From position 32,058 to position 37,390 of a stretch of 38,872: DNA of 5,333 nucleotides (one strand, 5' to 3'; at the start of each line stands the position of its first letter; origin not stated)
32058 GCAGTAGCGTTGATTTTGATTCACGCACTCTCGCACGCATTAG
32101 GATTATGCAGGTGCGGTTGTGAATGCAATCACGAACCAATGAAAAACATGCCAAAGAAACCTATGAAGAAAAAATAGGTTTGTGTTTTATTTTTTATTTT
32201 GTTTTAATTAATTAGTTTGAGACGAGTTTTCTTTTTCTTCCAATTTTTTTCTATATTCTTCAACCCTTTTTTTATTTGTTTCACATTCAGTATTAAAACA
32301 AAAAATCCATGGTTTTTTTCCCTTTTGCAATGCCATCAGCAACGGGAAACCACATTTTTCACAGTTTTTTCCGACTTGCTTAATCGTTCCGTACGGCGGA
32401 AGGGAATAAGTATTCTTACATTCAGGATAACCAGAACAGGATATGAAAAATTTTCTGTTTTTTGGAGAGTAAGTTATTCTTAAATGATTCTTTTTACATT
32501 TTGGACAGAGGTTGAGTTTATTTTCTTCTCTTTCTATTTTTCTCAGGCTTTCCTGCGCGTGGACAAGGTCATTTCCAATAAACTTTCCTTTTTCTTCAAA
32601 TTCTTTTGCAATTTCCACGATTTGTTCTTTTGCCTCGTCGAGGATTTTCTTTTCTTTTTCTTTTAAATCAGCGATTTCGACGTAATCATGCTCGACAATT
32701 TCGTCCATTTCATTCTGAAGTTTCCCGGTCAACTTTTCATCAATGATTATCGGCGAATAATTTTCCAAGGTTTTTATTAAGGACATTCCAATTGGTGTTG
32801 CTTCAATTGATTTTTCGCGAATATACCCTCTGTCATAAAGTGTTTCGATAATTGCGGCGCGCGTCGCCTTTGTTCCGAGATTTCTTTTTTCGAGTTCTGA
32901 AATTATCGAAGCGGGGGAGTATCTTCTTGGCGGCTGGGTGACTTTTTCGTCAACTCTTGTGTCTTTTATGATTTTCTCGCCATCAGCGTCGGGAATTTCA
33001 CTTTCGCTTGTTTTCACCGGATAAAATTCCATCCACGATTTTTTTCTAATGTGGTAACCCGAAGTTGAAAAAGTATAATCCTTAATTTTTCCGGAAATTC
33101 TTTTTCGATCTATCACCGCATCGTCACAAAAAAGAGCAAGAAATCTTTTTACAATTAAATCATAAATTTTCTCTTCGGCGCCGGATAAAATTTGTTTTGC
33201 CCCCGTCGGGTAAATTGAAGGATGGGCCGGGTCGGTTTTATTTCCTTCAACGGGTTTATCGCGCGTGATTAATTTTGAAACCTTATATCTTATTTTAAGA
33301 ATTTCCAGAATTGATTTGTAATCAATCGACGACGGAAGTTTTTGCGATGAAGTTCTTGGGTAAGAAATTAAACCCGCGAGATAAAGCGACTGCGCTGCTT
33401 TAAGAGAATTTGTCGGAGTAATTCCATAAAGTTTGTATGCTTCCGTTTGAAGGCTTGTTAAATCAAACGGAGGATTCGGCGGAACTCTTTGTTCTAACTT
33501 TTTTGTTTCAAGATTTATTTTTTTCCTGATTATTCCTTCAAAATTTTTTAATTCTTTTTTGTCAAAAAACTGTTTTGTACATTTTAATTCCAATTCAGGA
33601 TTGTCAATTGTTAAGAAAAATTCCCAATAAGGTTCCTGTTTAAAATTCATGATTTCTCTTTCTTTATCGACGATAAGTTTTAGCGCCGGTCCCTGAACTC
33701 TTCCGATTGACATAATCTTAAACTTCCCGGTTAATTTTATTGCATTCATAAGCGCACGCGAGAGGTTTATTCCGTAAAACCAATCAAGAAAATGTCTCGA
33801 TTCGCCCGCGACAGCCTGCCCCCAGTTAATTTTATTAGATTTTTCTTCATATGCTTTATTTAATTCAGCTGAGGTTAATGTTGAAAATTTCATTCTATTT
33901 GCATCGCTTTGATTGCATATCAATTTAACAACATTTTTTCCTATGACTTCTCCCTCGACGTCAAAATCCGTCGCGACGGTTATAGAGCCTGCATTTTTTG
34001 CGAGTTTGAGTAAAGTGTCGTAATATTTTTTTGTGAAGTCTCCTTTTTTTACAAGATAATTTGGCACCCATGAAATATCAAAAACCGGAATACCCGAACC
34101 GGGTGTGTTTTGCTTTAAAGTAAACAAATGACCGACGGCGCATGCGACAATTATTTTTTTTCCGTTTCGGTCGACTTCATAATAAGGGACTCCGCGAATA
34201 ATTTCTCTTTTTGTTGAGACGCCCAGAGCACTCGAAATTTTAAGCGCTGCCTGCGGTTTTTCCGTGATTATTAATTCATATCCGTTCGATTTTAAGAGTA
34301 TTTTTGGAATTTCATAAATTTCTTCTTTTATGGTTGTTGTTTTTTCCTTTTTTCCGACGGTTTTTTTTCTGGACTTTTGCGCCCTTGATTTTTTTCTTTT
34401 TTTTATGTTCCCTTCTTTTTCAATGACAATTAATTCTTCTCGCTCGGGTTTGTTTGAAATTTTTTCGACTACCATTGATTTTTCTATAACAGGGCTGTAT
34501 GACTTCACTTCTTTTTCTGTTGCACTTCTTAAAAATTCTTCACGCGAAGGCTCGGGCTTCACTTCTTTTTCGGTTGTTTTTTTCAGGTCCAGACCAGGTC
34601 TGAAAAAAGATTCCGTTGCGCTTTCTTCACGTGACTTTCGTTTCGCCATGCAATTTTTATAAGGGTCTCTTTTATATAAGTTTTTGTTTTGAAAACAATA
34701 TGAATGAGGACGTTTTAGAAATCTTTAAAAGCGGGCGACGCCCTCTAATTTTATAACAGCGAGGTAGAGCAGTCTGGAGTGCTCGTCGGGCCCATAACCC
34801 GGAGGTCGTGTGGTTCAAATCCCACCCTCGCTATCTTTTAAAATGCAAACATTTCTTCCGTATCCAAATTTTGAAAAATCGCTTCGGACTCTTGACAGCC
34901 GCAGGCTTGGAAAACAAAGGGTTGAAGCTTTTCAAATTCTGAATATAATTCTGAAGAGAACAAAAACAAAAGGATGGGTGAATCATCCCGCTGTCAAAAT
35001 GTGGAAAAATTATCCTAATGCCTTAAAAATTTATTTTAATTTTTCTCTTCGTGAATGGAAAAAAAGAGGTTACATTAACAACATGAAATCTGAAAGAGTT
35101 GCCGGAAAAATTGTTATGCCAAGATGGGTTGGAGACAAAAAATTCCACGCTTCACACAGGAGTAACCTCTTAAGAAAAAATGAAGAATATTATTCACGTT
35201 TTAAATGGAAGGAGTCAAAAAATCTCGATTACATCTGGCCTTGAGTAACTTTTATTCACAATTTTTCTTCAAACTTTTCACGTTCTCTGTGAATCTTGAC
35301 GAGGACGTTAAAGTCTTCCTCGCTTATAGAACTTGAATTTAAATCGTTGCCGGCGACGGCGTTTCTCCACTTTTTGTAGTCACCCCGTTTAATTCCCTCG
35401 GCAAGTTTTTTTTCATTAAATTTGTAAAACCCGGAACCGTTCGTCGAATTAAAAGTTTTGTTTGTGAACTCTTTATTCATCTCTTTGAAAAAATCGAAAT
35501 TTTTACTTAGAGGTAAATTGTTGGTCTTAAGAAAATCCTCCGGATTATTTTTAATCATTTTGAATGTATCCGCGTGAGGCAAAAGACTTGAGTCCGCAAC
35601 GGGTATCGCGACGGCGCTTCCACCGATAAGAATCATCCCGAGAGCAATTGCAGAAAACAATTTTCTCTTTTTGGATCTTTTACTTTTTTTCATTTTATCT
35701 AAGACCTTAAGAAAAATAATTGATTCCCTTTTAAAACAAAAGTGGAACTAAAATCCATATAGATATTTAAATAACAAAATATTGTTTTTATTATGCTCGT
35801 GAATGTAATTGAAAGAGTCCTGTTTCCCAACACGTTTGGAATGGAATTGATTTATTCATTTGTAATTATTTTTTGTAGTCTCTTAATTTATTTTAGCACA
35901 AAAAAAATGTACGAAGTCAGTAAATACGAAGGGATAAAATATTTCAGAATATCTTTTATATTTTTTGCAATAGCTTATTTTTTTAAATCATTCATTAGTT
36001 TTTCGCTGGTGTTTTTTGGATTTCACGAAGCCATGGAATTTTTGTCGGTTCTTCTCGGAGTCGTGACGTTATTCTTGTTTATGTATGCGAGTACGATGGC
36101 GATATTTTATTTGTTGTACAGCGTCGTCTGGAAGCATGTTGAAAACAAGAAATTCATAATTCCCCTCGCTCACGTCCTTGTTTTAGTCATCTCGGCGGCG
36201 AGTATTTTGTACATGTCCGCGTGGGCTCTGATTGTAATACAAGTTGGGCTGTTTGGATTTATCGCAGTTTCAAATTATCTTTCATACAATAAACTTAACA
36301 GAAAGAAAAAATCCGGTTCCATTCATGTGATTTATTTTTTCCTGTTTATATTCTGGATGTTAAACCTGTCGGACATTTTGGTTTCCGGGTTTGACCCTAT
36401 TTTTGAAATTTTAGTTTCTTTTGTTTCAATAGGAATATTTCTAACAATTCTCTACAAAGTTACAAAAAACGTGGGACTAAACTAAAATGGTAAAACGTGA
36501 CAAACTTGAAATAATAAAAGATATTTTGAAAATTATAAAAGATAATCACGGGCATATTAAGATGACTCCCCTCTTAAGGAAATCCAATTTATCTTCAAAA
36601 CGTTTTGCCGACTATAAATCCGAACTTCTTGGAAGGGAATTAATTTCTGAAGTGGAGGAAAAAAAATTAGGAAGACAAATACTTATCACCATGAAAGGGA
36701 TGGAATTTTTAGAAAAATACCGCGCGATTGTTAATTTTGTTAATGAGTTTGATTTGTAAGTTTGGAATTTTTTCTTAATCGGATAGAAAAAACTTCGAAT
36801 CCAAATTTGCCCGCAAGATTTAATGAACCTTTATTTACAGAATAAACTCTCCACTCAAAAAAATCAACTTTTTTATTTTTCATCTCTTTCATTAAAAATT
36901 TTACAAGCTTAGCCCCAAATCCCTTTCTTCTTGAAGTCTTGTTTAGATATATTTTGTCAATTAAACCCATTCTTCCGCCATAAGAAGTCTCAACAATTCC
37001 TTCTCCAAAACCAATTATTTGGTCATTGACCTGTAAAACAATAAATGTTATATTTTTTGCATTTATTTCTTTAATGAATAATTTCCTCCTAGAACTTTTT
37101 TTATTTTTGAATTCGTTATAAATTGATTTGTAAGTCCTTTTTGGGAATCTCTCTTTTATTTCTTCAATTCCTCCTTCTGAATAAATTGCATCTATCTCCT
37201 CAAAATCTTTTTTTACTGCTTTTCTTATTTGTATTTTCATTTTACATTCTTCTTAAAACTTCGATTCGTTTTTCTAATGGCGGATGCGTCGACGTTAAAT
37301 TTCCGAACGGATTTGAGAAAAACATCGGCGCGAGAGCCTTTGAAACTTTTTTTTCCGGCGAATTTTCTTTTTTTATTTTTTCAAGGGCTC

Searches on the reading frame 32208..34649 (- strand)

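Call 89: search_protein_families(library=pfam, proteins=[window:32208-34649:-], max_evalue=0.001)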
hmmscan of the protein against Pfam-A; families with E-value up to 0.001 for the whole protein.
window:32208-34649:- (813 aa): 3 families
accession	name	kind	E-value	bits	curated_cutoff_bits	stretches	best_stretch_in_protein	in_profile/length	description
PF01131.25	Topoisom_bac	-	3.5e-102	342.9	35.1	1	274-654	2-402/411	DNA topoisomerase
PF01751.28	Toprim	-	3.6e-11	43.5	23.1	1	125-256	1-94/96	Toprim domain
PF01396.24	Zn_ribbon_Top1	-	6.1e-09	36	32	1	714-752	3-38/39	Topoisomerase DNA binding C4 zinc finger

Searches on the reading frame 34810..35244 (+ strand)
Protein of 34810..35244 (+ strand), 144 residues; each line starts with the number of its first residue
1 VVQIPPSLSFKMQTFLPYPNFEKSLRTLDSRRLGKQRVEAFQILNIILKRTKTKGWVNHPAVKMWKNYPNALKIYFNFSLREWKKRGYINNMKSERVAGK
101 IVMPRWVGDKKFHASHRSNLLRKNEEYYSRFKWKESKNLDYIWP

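Call 89: search_protein_families(library=pfam, proteins=[window:34810-35244:+], max_evalue=0.001)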
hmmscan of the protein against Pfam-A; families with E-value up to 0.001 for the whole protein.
window:34810-35244:+ (144 aa): 1 family
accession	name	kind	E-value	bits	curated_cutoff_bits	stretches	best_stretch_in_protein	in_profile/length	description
PF03013.19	Pyr_excise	-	8.2e-24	84.2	23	1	12-93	1-78/81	Pyrimidine dimer DNA glycosylase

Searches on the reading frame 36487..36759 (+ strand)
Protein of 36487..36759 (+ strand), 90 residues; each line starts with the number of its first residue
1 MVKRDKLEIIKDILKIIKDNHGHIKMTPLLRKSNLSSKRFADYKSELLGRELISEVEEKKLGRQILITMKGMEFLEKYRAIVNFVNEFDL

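Call 89: search_protein_families(library=pfam, proteins=[window:36487-36759:+], max_evalue=0.001)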
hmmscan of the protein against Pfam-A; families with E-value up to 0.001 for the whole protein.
window:36487-36759:+ (90 aa): 1 family
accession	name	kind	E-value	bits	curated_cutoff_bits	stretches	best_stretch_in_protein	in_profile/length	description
PF14947.12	HTH_45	-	6.3e-14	52.2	25.5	1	3-83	1-74/77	Winged helix-turn-helix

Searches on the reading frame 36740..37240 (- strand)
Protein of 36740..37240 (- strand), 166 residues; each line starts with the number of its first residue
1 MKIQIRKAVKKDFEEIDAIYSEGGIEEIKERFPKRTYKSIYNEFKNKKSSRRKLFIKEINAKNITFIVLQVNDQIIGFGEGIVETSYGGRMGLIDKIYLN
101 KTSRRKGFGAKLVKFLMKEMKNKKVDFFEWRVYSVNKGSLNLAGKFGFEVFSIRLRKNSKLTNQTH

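Call 89: search_protein_families(library=pfam, proteins=[window:36740-37240:-], max_evalue=0.001)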
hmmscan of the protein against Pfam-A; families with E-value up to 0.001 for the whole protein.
window:36740-37240:- (166 aa): 6 families
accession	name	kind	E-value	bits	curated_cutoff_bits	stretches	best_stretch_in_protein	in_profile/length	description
PF00583.31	Acetyltransf_1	-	1.4e-12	48.3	20.7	1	46-148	17-116/116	Acetyltransferase (GNAT) family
PF13420.13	Acetyltransf_4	-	1e-07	32.5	24.3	1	5-153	1-139/155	Acetyltransferase (GNAT) domain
PF13508.13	Acetyltransf_7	-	3.1e-07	31.1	27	1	64-149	3-83/84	Acetyltransferase (GNAT) domain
PF13673.13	Acetyltransf_10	-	3.6e-06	27.4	23.6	1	51-150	18-109/128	Acetyltransferase (GNAT) domain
PF08445.16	FR47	-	8.3e-05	22.9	22.1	1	91-151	21-80/86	FR47-like protein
PF13302.13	Acetyltransf_3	-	8.8e-05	23.7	25.4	1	4-149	3-138/138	Acetyltransferase (GNAT) domain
